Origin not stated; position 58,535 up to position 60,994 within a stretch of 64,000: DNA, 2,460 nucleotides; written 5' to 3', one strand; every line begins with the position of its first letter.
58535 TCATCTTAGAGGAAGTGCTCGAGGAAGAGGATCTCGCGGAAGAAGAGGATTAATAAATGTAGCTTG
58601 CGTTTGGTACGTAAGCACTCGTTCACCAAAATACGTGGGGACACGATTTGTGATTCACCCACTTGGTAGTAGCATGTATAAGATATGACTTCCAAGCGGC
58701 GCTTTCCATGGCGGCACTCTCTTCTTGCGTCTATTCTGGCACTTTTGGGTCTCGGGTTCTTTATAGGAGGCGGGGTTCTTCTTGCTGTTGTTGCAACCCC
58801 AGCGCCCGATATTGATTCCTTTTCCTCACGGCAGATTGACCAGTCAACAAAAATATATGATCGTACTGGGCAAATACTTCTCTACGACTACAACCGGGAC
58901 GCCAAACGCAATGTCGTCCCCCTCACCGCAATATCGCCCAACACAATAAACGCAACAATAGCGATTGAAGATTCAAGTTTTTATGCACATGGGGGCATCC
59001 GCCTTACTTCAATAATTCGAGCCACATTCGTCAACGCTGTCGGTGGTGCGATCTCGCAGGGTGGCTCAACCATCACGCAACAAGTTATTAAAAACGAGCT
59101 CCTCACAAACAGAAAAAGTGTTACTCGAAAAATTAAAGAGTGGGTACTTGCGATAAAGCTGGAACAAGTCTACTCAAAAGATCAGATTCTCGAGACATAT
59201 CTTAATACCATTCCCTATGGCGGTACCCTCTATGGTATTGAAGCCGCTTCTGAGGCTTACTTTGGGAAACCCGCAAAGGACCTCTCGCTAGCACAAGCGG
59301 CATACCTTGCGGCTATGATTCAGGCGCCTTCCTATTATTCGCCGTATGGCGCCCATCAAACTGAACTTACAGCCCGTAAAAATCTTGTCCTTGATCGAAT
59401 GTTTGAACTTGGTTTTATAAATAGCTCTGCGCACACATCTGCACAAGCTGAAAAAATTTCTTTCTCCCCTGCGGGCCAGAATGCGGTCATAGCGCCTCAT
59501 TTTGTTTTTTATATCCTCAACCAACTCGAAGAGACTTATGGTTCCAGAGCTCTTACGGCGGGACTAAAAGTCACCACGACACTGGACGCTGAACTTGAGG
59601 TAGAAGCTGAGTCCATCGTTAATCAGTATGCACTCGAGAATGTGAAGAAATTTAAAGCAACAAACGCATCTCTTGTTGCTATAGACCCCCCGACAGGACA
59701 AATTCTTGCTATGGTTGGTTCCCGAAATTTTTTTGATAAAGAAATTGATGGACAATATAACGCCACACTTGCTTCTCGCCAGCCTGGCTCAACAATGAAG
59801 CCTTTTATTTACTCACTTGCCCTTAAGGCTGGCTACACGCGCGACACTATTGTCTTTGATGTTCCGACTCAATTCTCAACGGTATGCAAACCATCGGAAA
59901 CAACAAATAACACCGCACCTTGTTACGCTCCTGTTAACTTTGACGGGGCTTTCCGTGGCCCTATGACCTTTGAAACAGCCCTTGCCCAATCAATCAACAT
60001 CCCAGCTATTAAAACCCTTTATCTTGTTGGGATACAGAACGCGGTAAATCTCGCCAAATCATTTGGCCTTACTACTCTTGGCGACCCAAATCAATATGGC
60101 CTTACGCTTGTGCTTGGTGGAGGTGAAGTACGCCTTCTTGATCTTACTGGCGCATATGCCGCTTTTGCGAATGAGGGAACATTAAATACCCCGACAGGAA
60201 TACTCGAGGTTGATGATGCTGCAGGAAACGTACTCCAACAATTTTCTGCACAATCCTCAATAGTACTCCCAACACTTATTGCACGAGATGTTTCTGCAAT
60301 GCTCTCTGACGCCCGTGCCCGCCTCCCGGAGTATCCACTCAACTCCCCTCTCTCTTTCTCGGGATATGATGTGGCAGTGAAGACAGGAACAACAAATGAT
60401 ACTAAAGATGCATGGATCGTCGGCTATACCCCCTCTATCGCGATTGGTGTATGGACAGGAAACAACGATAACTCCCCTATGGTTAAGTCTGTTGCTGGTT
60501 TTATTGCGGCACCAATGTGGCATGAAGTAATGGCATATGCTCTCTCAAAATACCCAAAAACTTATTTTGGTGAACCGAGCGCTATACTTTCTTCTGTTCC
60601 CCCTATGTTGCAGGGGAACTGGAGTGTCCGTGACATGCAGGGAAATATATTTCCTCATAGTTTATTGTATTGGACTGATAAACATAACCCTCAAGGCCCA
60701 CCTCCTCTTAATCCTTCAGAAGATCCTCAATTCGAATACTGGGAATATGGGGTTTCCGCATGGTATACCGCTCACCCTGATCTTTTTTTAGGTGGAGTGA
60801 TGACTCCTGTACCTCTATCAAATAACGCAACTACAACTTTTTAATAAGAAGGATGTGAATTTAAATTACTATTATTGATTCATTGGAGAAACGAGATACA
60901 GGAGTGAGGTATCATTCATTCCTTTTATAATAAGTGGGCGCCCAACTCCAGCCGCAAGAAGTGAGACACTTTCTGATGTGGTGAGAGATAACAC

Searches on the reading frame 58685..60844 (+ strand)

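Call 13: search_protein_families(library=pfam, proteins=[window:58685-60844:+], max_evalue=0.001)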
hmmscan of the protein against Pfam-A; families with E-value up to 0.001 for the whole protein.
window:58685-60844:+ (719 aa): 2 families
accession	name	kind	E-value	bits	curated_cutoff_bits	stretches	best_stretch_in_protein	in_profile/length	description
PF00912.28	Transgly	-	4.9e-63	212.2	27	1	68-239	7-177/178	Transglycosylase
PF00905.27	Transpeptidase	-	2.5e-20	73.3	22.1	1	329-608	2-290/299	Penicillin binding protein transpeptidase domain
